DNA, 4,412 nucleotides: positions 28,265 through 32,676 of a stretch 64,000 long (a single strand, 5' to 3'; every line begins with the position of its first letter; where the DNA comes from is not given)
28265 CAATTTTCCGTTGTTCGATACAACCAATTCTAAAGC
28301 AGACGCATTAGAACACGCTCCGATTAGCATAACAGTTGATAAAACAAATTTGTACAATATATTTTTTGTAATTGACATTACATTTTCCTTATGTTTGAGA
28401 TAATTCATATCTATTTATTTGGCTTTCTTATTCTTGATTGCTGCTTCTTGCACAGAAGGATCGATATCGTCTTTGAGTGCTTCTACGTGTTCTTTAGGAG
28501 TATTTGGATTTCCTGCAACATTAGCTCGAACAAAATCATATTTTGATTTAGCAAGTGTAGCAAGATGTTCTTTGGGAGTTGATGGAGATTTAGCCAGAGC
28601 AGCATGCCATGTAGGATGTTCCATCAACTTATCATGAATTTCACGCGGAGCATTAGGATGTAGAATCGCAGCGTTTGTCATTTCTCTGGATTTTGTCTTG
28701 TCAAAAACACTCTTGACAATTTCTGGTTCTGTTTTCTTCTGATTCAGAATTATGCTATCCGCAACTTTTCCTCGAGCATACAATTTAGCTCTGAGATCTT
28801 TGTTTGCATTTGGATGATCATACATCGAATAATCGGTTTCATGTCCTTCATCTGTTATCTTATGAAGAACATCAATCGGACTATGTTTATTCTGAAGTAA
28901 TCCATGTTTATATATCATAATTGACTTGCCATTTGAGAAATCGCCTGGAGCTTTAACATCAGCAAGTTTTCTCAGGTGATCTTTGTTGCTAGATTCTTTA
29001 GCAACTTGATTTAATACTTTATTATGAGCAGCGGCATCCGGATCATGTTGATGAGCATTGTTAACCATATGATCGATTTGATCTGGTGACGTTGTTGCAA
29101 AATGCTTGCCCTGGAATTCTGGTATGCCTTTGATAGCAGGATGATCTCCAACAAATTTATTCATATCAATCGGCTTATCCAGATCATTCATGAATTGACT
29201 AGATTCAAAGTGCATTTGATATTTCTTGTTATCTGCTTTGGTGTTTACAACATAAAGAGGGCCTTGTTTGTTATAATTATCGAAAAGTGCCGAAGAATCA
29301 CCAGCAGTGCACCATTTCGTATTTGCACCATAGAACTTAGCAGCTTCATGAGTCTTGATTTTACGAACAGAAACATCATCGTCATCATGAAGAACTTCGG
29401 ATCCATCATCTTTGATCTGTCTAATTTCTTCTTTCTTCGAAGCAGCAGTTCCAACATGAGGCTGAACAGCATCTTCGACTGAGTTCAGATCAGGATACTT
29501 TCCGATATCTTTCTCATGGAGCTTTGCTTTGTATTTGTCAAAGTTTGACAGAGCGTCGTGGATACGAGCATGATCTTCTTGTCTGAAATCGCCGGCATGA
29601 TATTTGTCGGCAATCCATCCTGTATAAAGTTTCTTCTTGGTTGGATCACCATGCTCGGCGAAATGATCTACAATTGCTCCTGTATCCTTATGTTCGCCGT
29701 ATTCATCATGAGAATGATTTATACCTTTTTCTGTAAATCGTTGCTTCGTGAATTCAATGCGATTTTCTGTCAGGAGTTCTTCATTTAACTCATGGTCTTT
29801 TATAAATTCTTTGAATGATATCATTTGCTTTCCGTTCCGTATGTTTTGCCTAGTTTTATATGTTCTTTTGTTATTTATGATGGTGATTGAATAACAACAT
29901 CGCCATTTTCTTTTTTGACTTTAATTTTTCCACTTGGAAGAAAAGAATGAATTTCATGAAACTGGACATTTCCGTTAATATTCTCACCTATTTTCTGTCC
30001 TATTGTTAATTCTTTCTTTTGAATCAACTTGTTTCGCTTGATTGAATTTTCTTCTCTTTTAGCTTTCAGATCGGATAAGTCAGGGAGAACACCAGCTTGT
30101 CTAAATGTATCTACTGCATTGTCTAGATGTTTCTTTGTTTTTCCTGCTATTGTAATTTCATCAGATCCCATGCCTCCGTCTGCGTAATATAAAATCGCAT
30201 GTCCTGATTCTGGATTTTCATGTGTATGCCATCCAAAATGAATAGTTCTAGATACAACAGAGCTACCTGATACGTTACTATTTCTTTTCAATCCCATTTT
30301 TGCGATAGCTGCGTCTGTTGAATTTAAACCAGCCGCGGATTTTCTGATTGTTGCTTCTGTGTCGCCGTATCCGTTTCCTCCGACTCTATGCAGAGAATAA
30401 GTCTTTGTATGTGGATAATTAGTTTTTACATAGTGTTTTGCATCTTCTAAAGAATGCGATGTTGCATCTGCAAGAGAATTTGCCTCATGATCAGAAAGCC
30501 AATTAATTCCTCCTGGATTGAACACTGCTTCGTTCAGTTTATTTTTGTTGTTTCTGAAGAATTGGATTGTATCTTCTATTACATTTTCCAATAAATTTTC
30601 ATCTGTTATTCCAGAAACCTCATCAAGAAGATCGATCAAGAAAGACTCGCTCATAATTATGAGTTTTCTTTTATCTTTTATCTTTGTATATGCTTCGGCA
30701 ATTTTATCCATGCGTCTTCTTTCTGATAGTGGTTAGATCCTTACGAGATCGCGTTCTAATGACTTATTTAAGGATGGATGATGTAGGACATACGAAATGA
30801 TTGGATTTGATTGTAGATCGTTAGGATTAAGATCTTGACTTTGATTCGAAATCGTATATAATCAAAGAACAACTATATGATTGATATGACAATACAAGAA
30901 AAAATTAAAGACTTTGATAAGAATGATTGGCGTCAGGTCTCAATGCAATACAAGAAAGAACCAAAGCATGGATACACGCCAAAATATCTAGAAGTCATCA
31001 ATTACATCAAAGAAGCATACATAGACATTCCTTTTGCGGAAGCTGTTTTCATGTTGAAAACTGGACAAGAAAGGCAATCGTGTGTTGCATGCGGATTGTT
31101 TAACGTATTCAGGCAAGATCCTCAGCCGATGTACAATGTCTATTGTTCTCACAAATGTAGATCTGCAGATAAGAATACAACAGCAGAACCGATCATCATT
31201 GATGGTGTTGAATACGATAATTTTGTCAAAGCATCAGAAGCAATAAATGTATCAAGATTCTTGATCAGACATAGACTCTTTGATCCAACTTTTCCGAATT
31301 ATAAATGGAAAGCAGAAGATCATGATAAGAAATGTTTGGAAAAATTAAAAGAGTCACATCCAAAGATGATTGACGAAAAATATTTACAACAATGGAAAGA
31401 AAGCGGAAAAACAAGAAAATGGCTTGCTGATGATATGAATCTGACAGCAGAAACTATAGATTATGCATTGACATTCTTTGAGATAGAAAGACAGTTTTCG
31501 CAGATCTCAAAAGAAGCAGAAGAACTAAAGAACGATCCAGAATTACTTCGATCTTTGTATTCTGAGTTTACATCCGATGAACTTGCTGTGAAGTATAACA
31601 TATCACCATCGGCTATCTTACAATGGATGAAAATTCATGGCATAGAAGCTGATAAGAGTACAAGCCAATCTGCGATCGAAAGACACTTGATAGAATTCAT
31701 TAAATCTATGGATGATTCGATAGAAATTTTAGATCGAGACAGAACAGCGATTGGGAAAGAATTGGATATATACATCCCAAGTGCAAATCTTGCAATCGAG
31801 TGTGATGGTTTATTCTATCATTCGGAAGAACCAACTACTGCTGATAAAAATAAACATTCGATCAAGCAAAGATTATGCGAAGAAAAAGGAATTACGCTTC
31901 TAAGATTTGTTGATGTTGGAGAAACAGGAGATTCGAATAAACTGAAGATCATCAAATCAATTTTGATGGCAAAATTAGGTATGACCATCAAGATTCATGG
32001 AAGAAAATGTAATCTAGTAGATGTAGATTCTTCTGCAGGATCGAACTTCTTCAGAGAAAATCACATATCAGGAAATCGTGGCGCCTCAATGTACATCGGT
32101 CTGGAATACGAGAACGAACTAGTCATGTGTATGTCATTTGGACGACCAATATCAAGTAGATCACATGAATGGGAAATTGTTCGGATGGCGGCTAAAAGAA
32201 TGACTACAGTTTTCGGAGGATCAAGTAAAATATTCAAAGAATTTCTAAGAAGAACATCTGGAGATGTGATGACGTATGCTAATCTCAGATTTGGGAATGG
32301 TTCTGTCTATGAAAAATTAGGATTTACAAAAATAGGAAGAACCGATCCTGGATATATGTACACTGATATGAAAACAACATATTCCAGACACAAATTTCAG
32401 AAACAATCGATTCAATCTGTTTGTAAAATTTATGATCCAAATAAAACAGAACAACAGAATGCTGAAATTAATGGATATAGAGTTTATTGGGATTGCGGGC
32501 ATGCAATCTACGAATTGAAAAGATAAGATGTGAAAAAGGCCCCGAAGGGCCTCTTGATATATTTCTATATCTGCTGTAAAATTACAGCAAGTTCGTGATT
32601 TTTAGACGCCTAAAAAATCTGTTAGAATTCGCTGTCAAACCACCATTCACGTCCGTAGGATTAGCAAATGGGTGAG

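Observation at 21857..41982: Phage-encoded repertoire of variable LRV/HEAT-like repeat proteins with shuffled modules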

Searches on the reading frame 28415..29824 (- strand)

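Call 23: search_protein_families(library=phrogs, proteins=[window:28415-29824:-], max_evalue=0.01)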
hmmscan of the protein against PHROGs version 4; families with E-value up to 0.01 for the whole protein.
window:28415-29824:- (469 aa): 2 families
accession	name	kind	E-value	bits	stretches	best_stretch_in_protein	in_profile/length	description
phrog_17056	-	unknown function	4.2e-10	40.5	1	130-265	110-244/420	-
phrog_28193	-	unknown function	2.8e-07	30.7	1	145-224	109-196/681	-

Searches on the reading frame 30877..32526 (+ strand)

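Call 55: search_protein_families(library=pfam, proteins=[window:30877-32526:+], max_evalue=0.01)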
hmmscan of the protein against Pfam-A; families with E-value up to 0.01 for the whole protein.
window:30877-32526:+ (549 aa): 1 family
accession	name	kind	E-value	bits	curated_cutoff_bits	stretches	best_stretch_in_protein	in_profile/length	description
PF20987.3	I-TevI_DNA-bd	-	0.0071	16.7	27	0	95-135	3-43/51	Intron-encoded endonuclease 1, DNA-binding domain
